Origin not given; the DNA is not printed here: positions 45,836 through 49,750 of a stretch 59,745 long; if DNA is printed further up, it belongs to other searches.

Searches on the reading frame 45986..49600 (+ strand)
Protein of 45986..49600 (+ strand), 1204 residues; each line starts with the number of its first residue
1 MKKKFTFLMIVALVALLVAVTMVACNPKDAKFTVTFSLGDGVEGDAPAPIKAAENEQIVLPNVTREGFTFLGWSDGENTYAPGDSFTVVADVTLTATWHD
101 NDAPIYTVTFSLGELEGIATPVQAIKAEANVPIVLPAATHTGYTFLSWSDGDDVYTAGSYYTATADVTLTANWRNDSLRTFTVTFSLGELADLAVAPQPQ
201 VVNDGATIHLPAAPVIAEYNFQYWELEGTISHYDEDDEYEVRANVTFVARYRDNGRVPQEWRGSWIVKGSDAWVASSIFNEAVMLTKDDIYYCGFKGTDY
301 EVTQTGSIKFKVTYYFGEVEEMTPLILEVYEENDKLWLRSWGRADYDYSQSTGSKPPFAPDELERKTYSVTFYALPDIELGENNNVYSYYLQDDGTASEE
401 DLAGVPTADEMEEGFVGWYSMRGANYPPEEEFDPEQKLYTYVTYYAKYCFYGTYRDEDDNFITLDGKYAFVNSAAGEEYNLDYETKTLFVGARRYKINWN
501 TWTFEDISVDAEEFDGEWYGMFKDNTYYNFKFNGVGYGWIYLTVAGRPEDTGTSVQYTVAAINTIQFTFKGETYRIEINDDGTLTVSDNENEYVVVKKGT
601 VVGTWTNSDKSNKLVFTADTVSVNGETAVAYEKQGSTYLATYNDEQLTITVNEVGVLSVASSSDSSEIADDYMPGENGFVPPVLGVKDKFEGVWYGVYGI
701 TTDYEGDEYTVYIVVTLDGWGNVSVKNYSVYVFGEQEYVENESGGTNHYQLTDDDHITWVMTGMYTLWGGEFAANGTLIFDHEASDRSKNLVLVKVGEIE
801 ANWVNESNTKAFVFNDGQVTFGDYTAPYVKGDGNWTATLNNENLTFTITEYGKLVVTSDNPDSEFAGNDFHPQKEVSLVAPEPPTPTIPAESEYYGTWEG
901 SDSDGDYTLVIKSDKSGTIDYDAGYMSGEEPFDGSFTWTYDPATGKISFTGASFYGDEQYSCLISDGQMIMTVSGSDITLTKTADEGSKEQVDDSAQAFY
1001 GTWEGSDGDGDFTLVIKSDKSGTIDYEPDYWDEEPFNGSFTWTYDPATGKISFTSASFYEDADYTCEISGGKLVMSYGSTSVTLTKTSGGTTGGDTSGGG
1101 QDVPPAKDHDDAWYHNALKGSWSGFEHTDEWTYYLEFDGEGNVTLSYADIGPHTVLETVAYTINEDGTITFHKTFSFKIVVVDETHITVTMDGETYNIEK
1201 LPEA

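Call 11: search_protein_families(library=pfam, proteins=[window:45986-49600:+], max_evalue=0.01)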
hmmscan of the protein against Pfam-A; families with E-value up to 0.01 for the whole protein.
window:45986-49600:+ (1204 aa): 4 families
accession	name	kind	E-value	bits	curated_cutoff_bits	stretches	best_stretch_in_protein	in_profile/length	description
PF09479.16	Flg_new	-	2.1e-21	76.2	27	3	32-96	1-64/65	Listeria-Bacteroides repeat domain (List_Bact_rpt)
PF18998.6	Flg_new_2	-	1.9e-06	28.2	23.6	1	133-175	25-71/73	Divergent InlB B-repeat domain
PF21813.2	DUF6882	-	0.0016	18.7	23.9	0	569-611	24-65/142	Family of unknown function (DUF6882)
PF10342.15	Kre9_KNH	-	0.0054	17.9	24.6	0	888-945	8-66/94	Kre9/KNH-like N-terminal Ig-like domain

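Call 80: find_homologous_proteins(query=window:45986-49600:+, max_evalue=1e-20)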
Query window:45986-49600:+ (1204 aa): 46 proteins with E <= 1e-20 among 8000 candidates.
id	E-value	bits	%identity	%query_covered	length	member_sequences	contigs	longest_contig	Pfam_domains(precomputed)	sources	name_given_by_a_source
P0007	0.0e+0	2777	100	100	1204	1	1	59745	PF09479.17,PF18998.7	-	-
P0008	1.5e-98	349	31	20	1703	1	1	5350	PF09479.17,PF13306.13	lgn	-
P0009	4.3e-82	295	33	16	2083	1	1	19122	PF09479.17,PF18998.7,PF02368.25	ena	-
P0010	7.8e-65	237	32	19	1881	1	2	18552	PF09479.17,PF18998.7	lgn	-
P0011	1.4e-64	237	35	17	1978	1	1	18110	PF09479.17,PF18998.7,PF23843.3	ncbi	-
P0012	2.5e-62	229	30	16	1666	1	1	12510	PF09479.17,PF18998.7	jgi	jgi:uncharacterized repeat protein (TIGR02543 family)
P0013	3.9e-52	195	33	20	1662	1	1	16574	PF09479.17,PF18998.7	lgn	-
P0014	3.5e-48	182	33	18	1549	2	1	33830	PF09479.17,PF16640.12,PF18998.7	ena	-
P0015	2.1e-47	180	41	11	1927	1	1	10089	PF09479.17,PF00801.27,PF18998.7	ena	-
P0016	1.0e-46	177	34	21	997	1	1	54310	PF09479.17,PF18998.7,PF03781.23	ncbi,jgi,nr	ncbi:MAG: InlB B-repeat-containing protein [Treponema sp.]|jgi:uncharacterized repeat protein (TIGR0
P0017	7.9e-45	171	29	19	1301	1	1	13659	PF09479.17,PF00801.27,PF18998.7,PF18911.7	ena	-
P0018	1.4e-44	170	31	20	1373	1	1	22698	PF09479.17,PF07523.19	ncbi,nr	ncbi:MAG: InlB B-repeat-containing protein [Clostridiales bacterium]|nr:InlB B-repeat-containing pro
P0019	5.6e-44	168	33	12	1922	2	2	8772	PF18912.7,PF13240.12,PF09479.17,PF12773.14,PF18998.7,PF13248.12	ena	-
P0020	3.4e-43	166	34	17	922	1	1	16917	PF09479.17,PF18998.7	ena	-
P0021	3.7e-42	162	34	16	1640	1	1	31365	PF09479.17,PF18998.7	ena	-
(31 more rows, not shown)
